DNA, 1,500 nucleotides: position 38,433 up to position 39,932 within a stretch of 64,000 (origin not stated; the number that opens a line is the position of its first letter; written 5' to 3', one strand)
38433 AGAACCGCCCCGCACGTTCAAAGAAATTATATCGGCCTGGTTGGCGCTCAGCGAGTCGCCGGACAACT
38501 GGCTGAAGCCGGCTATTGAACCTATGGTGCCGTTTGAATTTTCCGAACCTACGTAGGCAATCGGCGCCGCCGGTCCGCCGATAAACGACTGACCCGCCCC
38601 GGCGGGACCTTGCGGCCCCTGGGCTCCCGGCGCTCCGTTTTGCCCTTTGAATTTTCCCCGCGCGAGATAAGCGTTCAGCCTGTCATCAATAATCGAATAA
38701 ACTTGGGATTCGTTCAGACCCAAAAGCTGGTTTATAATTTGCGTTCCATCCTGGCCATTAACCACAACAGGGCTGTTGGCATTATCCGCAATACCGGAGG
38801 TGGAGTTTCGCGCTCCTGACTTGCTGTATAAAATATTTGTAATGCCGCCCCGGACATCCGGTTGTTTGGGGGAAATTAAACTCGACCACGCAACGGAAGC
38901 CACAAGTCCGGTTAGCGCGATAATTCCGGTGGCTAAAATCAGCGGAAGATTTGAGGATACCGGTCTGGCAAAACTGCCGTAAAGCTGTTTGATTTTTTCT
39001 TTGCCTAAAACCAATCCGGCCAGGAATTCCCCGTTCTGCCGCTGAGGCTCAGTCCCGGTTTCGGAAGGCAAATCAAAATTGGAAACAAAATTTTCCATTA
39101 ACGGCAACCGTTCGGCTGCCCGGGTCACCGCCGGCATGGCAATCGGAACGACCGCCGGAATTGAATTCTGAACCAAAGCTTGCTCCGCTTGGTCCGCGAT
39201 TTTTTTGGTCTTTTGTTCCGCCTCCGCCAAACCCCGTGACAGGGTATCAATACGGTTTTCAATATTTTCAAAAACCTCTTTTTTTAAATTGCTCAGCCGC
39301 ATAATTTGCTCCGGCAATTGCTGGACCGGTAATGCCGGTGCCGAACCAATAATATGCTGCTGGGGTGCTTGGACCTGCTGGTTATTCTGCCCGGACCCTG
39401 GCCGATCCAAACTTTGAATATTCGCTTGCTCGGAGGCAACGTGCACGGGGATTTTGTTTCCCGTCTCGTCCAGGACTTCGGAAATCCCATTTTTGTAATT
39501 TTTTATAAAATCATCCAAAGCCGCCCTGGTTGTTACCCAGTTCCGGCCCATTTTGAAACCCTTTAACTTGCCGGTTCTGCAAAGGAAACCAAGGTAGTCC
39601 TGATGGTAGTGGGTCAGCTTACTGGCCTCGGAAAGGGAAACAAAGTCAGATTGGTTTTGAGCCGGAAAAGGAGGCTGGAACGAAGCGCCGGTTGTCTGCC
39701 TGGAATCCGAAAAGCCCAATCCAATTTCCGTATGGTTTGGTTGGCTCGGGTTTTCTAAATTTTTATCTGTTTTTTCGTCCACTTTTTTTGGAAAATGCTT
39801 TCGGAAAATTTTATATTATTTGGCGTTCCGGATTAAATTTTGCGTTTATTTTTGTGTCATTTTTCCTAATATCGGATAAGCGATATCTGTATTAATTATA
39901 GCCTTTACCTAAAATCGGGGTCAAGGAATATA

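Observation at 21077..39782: Gene of about 18.7 kb encoding a roughly 6,200-aa one-component-like surface giant: cytoplasmic excisionase-type HTH fused through a single TM to an enormous extracellular adhesin-like region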

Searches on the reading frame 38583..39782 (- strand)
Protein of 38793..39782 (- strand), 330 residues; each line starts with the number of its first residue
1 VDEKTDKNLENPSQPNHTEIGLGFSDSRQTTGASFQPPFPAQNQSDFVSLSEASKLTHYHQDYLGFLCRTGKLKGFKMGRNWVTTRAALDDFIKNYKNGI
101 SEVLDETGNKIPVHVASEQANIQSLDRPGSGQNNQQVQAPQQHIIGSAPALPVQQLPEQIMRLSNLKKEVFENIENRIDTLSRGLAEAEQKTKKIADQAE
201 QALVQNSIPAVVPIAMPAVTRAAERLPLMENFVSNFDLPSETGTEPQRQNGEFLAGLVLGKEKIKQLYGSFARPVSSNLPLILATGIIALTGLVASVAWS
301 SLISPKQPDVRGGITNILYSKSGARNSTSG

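Call 13: search_protein_families(library=pfam, max_evalue=1, proteins=[window:38793-39782:-])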
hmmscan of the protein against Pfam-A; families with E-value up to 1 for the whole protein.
seq(330 aa): 4 families
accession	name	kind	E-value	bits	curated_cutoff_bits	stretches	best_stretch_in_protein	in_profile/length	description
PF12728.13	HTH_17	-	0.0011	19.6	27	1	49-95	3-49/51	Helix-turn-helix domain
PF21487.2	Tas3_C-hel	-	0.13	12.6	27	1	156-169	2-15/49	Tas3, C-terminal helical domains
PF08946.15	Osmo_CC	-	0.14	12.9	24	1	168-198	11-41/46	Osmosensory transporter coiled coil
PF07739.18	TipAS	-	0.2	12.6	23.8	0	161-205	20-64/117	TipAS antibiotic-recognition domain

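Call 14: find_homologous_proteins(query=window:38793-39782:-, max_evalue=0.001)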
Query window:38793-39782:- (330 aa): 14 proteins with E <= 0.001 among 5315 candidates.
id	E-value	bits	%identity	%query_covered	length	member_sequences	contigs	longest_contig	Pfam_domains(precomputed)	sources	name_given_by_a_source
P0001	8.9e-58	214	41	88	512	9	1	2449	-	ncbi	ncbi:MAG: helix-turn-helix domain-containing protein, partial [Patescibacteria group bacterium]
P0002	1.2e-54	204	44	43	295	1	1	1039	PF12728.14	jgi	-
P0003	2.1e-51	193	41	80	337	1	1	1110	-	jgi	jgi:hypothetical protein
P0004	2.5e-49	186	48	80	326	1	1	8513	-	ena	-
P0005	2.6e-49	186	52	32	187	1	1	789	PF12728.14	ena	-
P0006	1.6e-43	167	35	99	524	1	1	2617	-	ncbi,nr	ncbi:MAG TPA: helix-turn-helix domain-containing protein, partial [Candidatus Limnocylindria bacteri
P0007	3.0e-40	157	44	64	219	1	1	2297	-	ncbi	-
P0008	3.7e-23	100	38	52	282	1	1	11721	-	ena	-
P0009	5.8e-20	90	31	62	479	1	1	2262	-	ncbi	ncbi:MAG TPA: hypothetical protein VIK81_01470, partial [Patescibacteria group bacterium]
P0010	7.3e-18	83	37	60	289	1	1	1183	-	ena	-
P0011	1.9e-15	75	30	75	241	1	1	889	-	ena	-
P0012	6.6e-12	63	51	23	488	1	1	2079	PF01391.24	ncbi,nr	ncbi:MAG: hypothetical protein HY545_02560, partial [Candidatus Doudnabacteria bacterium]|nr:hypothe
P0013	5.3e-7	47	32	37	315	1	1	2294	-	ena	-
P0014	3.5e-6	45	55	15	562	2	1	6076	-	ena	-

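Call 23: find_related_loci(query=A1, collection=genome_contigs, flank=10000)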
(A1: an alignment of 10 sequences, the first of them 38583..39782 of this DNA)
Query A1 (400 aa) in genome_contigs; peptide patterns used: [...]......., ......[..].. (x = any residue, [..] = any of these).
75 stretches matched a pattern; 47 encode a relative of the query (tblastn E <= 1e-3); 47 distinct loci.
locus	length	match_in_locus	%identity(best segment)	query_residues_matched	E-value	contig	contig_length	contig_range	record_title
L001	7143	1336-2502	43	1-392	4e-88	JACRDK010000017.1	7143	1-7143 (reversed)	MAG: Candidatus Doudnabacteria bacterium isolate NC_groundwater_1670_Pr3_B-0.1um_42_13 SR-2_scaffold_141_2255666, whole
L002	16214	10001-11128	43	30-395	2e-84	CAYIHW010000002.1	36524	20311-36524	MAG TPA_asm: uncultured Candidatus Saccharibacteria bacterium isolate ERP119705_co23_139 genome assembly, contig: NODE_8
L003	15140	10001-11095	44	41-395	1e-79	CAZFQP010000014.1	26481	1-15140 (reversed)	MAG TPA_asm: uncultured Candidatus Saccharibacteria bacterium isolate SRP278252_co1_731 genome assembly, contig: NODE_29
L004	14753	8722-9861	41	30-400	8e-79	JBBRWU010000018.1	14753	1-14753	MAG: Candidatus Doudnabacteria bacterium isolate La4_metabat2.076 La4_metabat2.076_K_1478399_L_14753_cov_14.9943, whole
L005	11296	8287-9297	42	46-399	9e-76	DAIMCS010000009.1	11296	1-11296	MAG TPA_asm: Patescibacteria group bacterium isolate CTOTU25981 NODE_1554_length_11296_cov_11.706165, whole genome shotg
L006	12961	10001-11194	38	33-393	6e-72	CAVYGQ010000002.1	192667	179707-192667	MAG: Candidatus Doudnabacteria bacterium isolate MFD03726.bin.1.74 genome assembly, contig: contig_42598, whole genome s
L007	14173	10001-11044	41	42-399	2e-71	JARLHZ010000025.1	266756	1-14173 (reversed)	MAG: Candidatus Doudnabacteria bacterium isolate MAG_CO250 MetaCoAG_Bin_250_Oxic_k141_1086135, whole genome shotgun sequ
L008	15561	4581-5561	41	42-381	2e-67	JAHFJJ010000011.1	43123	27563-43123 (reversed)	MAG: Candidatus Doudnabacteria bacterium isolate nzgw383 NODE_907_length_43124_cov_4.131247, whole genome shotgun sequen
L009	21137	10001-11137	39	42-394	1e-64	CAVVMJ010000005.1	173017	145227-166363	MAG: uncultured bacterium isolate MFD03726.bin.1.241 genome assembly, contig: contig_68800, whole genome shotgun sequenc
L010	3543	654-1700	41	46-396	4e-62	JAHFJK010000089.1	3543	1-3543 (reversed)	MAG: Candidatus Doudnabacteria bacterium isolate nzgw384 NODE_137837_length_3544_cov_3.425650, whole genome shotgun sequ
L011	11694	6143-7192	39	42-396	2e-59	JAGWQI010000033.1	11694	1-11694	MAG: Patescibacteria group bacterium isolate REEB3 contig-150_7081, whole genome shotgun sequence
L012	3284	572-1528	39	47-395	2e-54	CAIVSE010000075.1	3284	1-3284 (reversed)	Candidatus Doudnabacteria bacterium isolate MJ-time_bin-3275 genome assembly, contig: bin-3275:75/93, whole genome shotg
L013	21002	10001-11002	35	42-398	1e-53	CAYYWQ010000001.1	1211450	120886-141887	MAG TPA_asm: uncultured Candidatus Saccharibacteria bacterium isolate SRP292972_co1_95 genome assembly, contig: NODE_2_l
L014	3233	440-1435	35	42-378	9e-48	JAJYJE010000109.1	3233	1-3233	MAG: bacterium isolate DBS2-1.bin146 NODE_65735_length_3233_cov_1.130715, whole genome shotgun sequence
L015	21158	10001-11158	33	42-395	4e-46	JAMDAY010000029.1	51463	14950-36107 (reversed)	MAG: Patescibacteria group bacterium isolate FK_Sedi_B_Bin.235 NODE_1646_length_51463_cov_34.1519, whole genome shotgun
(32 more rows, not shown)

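Call 26: search_protein_families(library=ncbifam, max_evalue=1, proteins=[window:38793-39782:-])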
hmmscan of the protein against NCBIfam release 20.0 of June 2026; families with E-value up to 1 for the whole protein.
seq(330 aa): 3 families
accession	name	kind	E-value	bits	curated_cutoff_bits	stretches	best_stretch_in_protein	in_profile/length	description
NF033542.1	transpos_IS110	equivalog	0.025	13.7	140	1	80-214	124-231/343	IS110 family RNA-guided transposase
TIGR01764.1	excise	domain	0.074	13.4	28.8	1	49-94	3-48/49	excisionase family DNA-binding protein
NF047443.1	CompRegAqLcpA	equivalog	0.22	11.3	300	1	51-96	95-140/189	complement regulator-acquiring protein LcpA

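Call 27: search_protein_families(library=phrogs, max_evalue=0.1, proteins=[window:38793-39782:-])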
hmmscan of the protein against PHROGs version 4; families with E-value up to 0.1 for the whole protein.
seq(330 aa): 4 families
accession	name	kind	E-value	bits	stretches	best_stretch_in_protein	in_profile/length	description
phrog_6401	-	DNA, RNA and nucleotide metabolism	0.0035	18.2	1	52-98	14-61/64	DNA binding protein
phrog_2199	-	integration and excision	0.015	15.4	1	83-211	135-233/356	transposase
phrog_1877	-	DNA, RNA and nucleotide metabolism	0.048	14.6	0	47-107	60-121/129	DNA binding protein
phrog_1840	-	integration and excision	0.07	14.6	0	58-98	18-58/90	excisionase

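Call 59: search_protein_representatives(alignment_id=A1)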
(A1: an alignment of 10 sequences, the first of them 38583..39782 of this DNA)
Query: 10 sequences, 450 profile positions. Proteins with E-value up to 0.001 (for the whole library): 3787; up to 1e-10: 1009; up to 1e-30: 61. The best 150 are listed.
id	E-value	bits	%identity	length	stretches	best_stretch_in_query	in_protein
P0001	1.7e-172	591.2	-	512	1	1-444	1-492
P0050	2.7e-159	547.7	-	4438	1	1-444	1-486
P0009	7.4e-133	460.5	-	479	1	29-445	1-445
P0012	7.8e-120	417.6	-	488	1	1-450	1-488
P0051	1.5e-115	403.5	-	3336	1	30-444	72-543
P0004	9.2e-112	391.0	-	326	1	29-367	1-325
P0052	1.1e-109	384.2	-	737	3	35-212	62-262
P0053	7.5e-104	364.9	-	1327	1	33-418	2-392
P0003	1.2e-102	360.9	-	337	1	5-310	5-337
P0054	4.0e-102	359.2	-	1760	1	33-444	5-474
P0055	3.7e-99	349.5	-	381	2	28-235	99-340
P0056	2.1e-97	343.7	-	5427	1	29-444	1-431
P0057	3.9e-96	339.5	-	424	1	34-430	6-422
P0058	5.0e-93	329.2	-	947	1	43-444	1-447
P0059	1.6e-91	324.3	-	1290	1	29-444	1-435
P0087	6.0e-32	127.9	-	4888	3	35-431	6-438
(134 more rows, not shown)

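Call 60: find_encoding_contigs(protein=P0050, flank=2000, max_places=3)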
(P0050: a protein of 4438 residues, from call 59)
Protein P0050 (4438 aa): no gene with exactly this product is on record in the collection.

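Call 67: list_cluster_members(proteins=[P0050, P0056, P0087])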
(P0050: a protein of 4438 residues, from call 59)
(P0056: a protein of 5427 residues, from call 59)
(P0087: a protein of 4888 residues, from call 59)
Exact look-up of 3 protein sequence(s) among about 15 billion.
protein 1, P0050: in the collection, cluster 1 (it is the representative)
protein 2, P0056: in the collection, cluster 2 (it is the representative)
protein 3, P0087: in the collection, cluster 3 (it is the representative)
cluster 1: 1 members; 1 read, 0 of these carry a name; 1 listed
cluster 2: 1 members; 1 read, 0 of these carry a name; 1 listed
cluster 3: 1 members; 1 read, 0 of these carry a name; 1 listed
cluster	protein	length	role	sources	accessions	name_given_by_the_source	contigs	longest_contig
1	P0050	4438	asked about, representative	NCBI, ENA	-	-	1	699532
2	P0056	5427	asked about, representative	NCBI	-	-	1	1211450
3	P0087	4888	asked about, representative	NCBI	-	-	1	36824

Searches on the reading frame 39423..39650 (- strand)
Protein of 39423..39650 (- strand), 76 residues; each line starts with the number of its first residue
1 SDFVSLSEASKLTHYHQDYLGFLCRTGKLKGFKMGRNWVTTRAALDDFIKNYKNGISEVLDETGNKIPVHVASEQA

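Call 31: search_solved_structures(query=A2, max_evalue=10, show_alignments=3)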
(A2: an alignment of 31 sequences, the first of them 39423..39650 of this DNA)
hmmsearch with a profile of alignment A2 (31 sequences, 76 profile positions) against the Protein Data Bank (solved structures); distinct sequences matched with E-value up to 10: 2.
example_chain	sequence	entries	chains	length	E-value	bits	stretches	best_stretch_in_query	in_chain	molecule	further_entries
8osy_A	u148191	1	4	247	1.2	12.5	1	23-66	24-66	Dihydrolipoyllysine-residue acetyltransferase component of pyruvate dehydrogenase complex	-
4n72_A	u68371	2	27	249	1.2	12.5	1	23-66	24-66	Pyruvate dehydrogenase (Dihydrolipoyltransacetylase component) | Dihydrolipoyllysine-residue acetyltransferase component of pyruvate dehydrogenase complex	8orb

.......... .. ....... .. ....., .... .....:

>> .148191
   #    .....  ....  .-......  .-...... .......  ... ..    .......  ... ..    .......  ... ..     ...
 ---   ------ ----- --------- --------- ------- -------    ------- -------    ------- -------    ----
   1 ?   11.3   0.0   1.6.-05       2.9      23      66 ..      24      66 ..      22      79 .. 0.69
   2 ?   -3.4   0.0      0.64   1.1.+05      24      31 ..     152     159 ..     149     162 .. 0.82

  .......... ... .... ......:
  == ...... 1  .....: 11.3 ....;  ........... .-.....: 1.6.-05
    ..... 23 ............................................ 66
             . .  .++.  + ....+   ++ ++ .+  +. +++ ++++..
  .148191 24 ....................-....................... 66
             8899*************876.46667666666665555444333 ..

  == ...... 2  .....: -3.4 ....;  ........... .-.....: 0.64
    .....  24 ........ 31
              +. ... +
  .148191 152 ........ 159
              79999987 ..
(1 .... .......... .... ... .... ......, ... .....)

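Call 32: search_protein_families(library=pfam, alignment_id=A2, max_evalue=0.01)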
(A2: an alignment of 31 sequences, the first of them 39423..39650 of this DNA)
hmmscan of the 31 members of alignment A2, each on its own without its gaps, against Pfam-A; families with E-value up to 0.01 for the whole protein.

A. member 1, window:39423-39650:- (76 aa): 1 family
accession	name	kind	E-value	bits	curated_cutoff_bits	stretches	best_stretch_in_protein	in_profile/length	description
PF12728.13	HTH_17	-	6.8e-05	23.5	27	1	5-51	3-49/51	Helix-turn-helix domain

B. families by the number of members that match (of 31 scanned): 2 families
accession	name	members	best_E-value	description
PF12728.13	HTH_17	28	6.4e-08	Helix-turn-helix domain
PF20038.5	HTH_59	2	5.6e-05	Helix-turn-helix domain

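Call 33: find_homologous_proteins(query=A2, max_evalue=0.00001)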
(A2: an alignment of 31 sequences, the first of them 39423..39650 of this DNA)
Query A2 (31 sequences) (76 aa, profile of the alignment): 35 proteins with E <= 0.00001 among 598 candidates.
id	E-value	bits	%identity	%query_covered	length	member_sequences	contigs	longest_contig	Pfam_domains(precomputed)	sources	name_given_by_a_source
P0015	1.8e-46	174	66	66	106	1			PF12728.14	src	-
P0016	6.7e-33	130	70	97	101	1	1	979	PF12728.14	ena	-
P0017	1.9e-29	119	70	93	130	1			-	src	-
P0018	3.6e-29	118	71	89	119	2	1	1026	-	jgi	-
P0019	8.8e-29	117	72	88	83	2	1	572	PF12728.14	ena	-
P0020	6.7e-26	108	74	62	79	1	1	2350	-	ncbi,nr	ncbi:MAG: hypothetical protein JNN11_05535, partial [Candidatus Doudnabacteria bacterium]|nr:hypothe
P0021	1.5e-25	107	76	72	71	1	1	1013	PF12728.14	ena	-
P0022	2.4e-25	106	55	91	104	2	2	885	-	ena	-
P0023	3.1e-24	103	59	74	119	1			-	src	-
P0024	2.2e-23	100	54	92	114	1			-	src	-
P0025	5.6e-22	95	65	63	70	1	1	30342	-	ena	-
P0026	9.2e-21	91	64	59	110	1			-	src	-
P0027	1.3e-20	91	51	72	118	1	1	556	PF12728.14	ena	-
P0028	4.5e-19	86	62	70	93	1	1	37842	-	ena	-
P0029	1.2e-12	65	45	67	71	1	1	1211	PF12728.14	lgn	-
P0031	4.6e-11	60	47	70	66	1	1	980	PF12728.14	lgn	-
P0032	8.6e-11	60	48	63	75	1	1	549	PF12728.14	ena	-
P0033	2.0e-10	58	46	68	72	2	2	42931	PF12728.14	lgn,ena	-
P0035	5.6e-10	57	45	70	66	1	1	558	PF12728.14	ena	-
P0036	7.8e-10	56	46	63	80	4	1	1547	PF12728.14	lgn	-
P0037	3.1e-9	55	46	63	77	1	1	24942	PF12728.14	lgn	-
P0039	6.9e-9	53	36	71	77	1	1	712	PF12728.14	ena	-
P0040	7.6e-9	53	38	63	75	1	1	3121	PF12728.14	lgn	-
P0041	9.2e-9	53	38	68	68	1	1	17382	PF12728.14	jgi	jgi:excisionase family DNA binding protein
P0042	9.2e-9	53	38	68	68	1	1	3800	PF12728.14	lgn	-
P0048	1.3e-6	46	38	63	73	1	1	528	PF12728.14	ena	-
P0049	2.3e-6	45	42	63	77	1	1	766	PF12728.14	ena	-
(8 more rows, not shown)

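Call 41: predict_structure(alignment_id=A3)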
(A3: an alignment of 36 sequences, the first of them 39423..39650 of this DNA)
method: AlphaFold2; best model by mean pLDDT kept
length: 76 residues; sequences in the alignment: 36
mean_pLDDT: 75.7   pTM: 0.57
mean pLDDT of the five models: 75.7, 73.9, 73.8, 73.0, 70.9
residues with pLDDT >= 90: 25; 70-90: 25; 50-70: 10; < 50: 16
segments of 3 or more residues with pLDDT < 50: 55-57, 59-61, 68-70, 72-76
pLDDT, mean of each block of 10 residues (from residue 1): 87 89 90 90 89 54 51 42
secondary structure, 60 per line:
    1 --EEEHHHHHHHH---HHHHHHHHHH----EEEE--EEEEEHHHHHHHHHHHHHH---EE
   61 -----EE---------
elements in order: E3-5 H6-13 H17-26 E31-34 E37-41 H42-55

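Call 44: fold_search(model_id=the predicted structure, library=pdb)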
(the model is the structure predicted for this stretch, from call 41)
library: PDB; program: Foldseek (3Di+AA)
matches with E <= 10: 634; with E <= 0.001: 0
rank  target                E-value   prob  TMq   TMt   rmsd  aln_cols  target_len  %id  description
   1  8dgl_A                3.0e-02  1.00  0.55  0.62   2.0        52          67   29  Crystal Structure of the RdfS Excisionase (released 2022-10-05)
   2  8dgl_B                3.2e-02  1.00  0.55  0.60   2.0        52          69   29  Crystal Structure of the RdfS Excisionase (released 2022-10-05)
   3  4p0z                  6.0e-02  1.00  0.55  0.37   2.3        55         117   20  Structure of the double stranded DNA binding type IV secretion protein TraN from Enterococcus (released 2014-07-30)
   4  4p0y_A                8.9e-02  1.00  0.54  0.37   2.3        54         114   18  Structure of the double stranded DNA binding type IV secretion protein TraN from Enterococcus (released 2014-07-30)
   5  4j2n_C                9.5e-02  1.00  0.54  0.70   1.8        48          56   17  Crystal Structure of mycobacteriophage Pukovnik Xis (released 2013-10-23)
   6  4j2n_A                1.0e-01  1.00  0.53  0.72   1.8        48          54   17  Crystal Structure of mycobacteriophage Pukovnik Xis (released 2013-10-23)
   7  7xn2                  1.2e-01  0.96  0.52  0.30   3.2        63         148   22  Crystal structure of CvkR, a novel MerR-type transcriptional regulator (released 2023-03-08)
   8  6ama_B                1.4e-01  0.99  0.55  0.72   1.8        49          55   12  Structure of S. coelicolor/S. venezuelae BldC-smeA-ssfA complex to 3.09 Angstrom (released 2018-03-28)
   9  4k2e_A                1.4e-01  0.38  0.32  0.28   5.4        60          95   20  HlyU from Vibrio cholerae N16961 (released 2014-04-30)
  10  6amk_A                1.5e-01  0.99  0.57  0.79   1.8        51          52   14  Structure of Streptomyces venezuelae BldC-whiI opt complex (released 2018-03-28)
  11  6ama_Y                1.5e-01  0.99  0.55  0.71   1.7        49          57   12  Structure of S. coelicolor/S. venezuelae BldC-smeA-ssfA complex to 3.09 Angstrom (released 2018-03-28)
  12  4pm3_B                1.6e-01  0.99  0.54  0.37   2.3        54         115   20  Structure of the double-stranded DNA binding type IV secretion protein TraN from Enterococcus (released 2014-07-30)
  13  8zde_C                1.6e-01  0.44  0.32  0.22   5.5        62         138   18  Crystal structure of HsmR with DNA bound (released 2025-11-05)
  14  6amk_B                1.7e-01  0.94  0.48  0.66   2.7        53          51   13  Structure of Streptomyces venezuelae BldC-whiI opt complex (released 2018-03-28)
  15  4pm3_A                1.8e-01  0.98  0.51  0.36   2.4        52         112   19  Structure of the double-stranded DNA binding type IV secretion protein TraN from Enterococcus (released 2014-07-30)
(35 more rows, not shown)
